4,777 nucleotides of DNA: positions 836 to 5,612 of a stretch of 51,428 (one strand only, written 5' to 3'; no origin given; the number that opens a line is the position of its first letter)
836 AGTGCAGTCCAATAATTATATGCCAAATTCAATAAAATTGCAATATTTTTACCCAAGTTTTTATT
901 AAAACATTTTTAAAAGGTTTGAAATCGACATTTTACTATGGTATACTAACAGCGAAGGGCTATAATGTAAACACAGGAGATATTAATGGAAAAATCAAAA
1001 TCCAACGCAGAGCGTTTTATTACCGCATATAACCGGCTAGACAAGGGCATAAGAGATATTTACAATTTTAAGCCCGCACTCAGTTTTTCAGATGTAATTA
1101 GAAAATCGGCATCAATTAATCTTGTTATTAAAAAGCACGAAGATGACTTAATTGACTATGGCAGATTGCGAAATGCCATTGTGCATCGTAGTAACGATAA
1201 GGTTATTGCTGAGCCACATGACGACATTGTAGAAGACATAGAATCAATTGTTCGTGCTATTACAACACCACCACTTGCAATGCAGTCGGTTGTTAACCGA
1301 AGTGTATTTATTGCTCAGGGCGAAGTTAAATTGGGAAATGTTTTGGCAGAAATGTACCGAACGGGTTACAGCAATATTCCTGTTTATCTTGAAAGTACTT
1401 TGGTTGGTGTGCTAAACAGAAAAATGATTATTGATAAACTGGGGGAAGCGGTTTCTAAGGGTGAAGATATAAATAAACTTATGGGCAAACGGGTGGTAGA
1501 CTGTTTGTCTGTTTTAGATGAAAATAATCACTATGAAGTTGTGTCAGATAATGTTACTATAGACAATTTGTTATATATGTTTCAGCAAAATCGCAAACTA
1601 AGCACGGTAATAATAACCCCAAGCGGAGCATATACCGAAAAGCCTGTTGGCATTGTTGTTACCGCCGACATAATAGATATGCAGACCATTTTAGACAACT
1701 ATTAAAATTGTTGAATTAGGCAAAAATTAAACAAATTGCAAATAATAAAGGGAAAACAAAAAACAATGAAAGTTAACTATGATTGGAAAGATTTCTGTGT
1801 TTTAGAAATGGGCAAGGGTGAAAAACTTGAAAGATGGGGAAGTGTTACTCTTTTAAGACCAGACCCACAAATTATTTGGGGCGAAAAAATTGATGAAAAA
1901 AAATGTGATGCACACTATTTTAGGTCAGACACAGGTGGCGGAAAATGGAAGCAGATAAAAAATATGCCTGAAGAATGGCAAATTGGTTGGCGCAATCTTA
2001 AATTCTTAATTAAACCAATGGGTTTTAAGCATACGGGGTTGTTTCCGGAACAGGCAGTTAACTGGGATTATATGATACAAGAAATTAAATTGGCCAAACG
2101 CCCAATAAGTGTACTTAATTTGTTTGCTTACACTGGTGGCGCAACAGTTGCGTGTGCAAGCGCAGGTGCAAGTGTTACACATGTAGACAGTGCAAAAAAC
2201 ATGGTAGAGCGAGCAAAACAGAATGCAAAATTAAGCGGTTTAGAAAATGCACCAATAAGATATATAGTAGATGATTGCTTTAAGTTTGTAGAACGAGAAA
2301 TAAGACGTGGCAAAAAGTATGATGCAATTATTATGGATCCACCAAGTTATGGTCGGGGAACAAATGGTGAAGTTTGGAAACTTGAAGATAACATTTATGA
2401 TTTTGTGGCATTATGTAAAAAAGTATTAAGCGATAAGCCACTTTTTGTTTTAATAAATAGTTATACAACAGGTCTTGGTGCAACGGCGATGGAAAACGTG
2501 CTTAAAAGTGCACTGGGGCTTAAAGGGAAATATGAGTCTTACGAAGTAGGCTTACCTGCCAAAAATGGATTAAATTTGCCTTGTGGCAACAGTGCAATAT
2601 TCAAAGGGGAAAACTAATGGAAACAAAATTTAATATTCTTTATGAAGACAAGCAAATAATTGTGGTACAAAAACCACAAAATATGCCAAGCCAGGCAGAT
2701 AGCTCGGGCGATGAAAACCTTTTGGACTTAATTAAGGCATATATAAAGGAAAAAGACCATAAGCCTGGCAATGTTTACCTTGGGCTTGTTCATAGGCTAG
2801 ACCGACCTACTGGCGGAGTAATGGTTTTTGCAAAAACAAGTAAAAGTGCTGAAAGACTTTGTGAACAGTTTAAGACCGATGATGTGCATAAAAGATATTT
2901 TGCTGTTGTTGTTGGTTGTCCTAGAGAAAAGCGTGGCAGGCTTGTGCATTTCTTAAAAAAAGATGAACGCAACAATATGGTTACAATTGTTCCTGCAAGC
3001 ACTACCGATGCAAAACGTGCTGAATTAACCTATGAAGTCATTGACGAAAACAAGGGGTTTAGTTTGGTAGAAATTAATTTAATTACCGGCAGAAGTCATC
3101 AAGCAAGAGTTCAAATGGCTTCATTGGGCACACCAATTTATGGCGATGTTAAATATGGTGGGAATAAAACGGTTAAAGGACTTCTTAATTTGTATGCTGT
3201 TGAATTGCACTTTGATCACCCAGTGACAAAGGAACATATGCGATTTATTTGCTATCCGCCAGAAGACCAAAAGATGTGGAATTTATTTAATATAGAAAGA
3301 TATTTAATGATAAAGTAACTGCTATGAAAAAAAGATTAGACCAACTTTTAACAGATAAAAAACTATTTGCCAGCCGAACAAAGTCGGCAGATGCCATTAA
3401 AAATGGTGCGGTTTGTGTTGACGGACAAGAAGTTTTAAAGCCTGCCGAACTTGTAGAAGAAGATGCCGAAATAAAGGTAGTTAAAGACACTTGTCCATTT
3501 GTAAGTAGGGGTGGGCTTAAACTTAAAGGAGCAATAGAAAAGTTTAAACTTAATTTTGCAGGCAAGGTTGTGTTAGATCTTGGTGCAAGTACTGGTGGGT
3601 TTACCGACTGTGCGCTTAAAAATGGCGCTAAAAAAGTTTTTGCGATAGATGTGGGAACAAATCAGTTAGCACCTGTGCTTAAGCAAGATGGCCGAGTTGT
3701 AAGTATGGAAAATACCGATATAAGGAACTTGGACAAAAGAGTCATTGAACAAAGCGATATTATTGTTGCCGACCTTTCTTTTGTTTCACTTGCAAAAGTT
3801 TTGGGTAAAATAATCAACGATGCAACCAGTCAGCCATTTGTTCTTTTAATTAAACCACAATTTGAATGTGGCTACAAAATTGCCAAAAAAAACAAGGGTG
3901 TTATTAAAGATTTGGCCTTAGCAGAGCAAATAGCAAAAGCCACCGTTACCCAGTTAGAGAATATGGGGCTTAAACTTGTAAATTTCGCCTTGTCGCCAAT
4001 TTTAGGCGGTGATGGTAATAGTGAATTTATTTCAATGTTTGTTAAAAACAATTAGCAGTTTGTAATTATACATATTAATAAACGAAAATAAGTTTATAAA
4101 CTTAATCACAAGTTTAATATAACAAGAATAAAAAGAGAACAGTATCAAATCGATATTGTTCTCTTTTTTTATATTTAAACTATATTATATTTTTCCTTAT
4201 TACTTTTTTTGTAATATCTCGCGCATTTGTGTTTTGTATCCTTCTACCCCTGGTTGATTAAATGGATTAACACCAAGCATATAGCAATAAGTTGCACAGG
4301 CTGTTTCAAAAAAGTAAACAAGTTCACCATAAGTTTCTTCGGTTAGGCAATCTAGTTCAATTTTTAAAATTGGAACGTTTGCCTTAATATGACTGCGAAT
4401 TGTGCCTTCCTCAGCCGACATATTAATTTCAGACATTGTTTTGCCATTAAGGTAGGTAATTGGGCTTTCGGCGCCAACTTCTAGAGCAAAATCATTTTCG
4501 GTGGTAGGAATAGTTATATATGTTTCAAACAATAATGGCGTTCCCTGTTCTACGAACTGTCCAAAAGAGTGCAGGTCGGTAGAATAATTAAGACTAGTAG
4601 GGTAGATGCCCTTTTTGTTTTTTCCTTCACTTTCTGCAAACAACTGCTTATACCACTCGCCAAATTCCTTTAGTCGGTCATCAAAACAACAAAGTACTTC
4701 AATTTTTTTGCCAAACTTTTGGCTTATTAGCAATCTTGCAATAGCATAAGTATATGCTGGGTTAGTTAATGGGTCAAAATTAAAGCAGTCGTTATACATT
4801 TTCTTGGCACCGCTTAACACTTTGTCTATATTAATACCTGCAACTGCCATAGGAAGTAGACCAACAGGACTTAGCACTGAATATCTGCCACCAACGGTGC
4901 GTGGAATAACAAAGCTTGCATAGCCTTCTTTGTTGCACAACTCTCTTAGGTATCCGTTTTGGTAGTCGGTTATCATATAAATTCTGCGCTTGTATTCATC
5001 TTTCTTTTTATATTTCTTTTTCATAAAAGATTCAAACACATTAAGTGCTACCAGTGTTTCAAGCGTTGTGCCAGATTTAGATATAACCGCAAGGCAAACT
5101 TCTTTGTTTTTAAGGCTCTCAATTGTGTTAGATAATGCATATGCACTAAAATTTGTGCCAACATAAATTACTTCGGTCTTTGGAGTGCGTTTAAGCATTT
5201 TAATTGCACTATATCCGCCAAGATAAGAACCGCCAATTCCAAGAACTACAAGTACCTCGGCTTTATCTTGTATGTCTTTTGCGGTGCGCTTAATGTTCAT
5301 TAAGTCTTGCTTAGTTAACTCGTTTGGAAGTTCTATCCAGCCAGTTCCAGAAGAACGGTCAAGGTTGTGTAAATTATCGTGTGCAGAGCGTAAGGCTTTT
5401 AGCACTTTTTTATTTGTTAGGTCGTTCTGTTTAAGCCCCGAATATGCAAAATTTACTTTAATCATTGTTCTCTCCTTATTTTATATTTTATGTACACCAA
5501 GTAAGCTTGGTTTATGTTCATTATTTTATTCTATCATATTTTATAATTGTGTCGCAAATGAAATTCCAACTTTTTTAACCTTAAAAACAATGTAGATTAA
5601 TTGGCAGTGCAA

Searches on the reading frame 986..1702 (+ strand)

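Call 64: search_protein_families(library=pfam, proteins=[window:986-1702:+], max_evalue=0.001)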
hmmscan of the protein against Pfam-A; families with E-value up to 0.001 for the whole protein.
window:986-1702:+ (239 aa): 1 family
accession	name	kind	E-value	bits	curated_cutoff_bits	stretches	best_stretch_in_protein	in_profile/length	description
PF00571.33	CBS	-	8.7e-08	32.8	24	1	102-152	4-55/57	CBS domain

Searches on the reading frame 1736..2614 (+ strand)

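Call 64: search_protein_families(library=pfam, proteins=[window:1736-2614:+], max_evalue=0.001)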
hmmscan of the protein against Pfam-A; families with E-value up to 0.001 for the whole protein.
window:1736-2614:+ (293 aa): 4 families
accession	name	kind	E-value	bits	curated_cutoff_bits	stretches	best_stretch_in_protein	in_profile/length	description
PF10672.15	Methyltrans_SAM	-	3e-16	59.9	27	1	48-209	55-210/286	S-adenosylmethionine-dependent methyltransferase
PF03602.21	Cons_hypoth95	-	4.8e-07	30.1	24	1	124-203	43-122/182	Conserved hypothetical protein 95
PF09445.16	Methyltransf_15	-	5e-07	29.9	22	1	126-220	4-98/165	RNA cap guanine-N2 methyltransferase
PF13649.12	Methyltransf_25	-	7.9e-05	23.7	27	1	126-200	1-70/97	Methyltransferase domain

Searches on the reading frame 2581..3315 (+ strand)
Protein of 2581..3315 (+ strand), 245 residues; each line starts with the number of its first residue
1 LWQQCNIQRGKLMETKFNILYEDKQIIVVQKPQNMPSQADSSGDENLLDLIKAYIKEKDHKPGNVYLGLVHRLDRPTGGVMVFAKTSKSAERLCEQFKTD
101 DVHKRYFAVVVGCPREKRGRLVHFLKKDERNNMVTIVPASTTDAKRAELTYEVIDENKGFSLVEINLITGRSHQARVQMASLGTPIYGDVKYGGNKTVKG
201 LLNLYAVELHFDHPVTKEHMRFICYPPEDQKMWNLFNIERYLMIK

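Call 64: search_protein_families(library=pfam, proteins=[window:2581-3315:+], max_evalue=0.001)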
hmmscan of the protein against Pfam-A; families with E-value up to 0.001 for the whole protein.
window:2581-3315:+ (245 aa): 1 family
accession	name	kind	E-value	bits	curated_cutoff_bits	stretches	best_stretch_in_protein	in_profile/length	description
PF00849.27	PseudoU_synth_2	-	3.3e-31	109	26.8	1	26-181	2-152/152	RNA pseudouridylate synthase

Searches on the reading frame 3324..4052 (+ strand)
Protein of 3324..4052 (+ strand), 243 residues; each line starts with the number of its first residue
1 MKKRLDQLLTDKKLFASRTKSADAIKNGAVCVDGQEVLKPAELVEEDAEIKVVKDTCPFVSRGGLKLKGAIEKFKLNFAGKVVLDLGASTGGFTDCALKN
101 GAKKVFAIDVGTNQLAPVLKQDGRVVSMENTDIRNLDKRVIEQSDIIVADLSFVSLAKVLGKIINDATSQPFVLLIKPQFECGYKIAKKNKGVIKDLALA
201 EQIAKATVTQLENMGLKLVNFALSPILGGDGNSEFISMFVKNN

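Call 64: search_protein_families(library=pfam, proteins=[window:3324-4052:+], max_evalue=0.001)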
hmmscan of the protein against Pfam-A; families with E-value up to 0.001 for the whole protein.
window:3324-4052:+ (243 aa): 2 families
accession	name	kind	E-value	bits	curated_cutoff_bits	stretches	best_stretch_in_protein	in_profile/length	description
PF01728.25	FtsJ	-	4.4e-38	131.4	24.1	1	59-237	1-177/181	FtsJ-like methyltransferase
PF01479.30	S4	-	5.6e-09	36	22.8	1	4-50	2-48/48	S4 domain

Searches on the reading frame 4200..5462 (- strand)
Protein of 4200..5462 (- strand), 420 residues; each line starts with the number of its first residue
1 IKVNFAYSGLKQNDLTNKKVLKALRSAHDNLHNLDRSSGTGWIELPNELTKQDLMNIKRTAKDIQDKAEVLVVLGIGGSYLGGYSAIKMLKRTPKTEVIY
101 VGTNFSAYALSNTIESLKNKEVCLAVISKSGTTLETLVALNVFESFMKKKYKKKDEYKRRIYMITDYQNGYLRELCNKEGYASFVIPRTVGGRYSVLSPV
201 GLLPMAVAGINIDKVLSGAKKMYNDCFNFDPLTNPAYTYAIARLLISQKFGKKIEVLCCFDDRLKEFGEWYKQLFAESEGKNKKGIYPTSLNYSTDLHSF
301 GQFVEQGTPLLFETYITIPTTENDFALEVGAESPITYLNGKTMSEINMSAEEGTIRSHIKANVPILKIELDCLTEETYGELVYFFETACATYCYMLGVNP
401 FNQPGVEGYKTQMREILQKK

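Call 64: search_protein_families(library=pfam, proteins=[window:4200-5462:-], max_evalue=0.001)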
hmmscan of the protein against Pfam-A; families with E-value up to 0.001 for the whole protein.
window:4200-5462:- (420 aa): 1 family
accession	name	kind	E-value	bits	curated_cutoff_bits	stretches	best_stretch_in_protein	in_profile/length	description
PF00342.24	PGI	-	6.1e-29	101.4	22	1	70-417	98-466/486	Phosphoglucose isomerase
